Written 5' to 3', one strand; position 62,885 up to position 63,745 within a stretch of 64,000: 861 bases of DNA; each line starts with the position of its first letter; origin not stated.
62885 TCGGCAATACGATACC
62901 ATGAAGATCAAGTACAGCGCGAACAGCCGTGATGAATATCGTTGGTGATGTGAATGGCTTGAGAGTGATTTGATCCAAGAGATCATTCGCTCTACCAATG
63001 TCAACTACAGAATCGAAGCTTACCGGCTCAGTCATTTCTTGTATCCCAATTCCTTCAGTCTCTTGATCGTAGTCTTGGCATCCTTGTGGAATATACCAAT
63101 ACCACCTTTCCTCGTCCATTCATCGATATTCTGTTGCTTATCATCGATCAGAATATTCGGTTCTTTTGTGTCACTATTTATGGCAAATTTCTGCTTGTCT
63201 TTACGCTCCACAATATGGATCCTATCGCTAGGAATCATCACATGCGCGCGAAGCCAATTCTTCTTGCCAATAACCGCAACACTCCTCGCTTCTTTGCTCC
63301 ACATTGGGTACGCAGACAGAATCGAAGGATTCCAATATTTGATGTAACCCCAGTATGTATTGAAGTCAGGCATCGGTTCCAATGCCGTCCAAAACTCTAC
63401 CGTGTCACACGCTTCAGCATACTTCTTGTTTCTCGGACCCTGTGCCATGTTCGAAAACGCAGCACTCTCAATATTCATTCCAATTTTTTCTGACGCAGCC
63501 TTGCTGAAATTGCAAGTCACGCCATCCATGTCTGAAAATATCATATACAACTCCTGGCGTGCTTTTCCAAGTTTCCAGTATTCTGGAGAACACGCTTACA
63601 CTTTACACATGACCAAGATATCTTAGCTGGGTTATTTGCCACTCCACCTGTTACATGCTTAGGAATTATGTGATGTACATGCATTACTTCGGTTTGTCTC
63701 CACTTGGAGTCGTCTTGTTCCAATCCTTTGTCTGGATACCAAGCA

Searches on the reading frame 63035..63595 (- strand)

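Call 106: search_protein_families(library=phrogs, proteins=[window:63035-63595:-], max_evalue=0.01)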
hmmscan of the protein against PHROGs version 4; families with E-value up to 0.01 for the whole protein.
window:63035-63595:- (187 aa): 2 families
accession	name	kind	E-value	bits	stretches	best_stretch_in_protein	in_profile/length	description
phrog_2643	-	moron, auxiliary metabolic gene and host takeover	9.7e-23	81.7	1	15-187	5-173/182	5'-3' deoxyribonucleotidase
phrog_420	-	unknown function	2e-14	54.8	1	14-180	11-185/267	unknown function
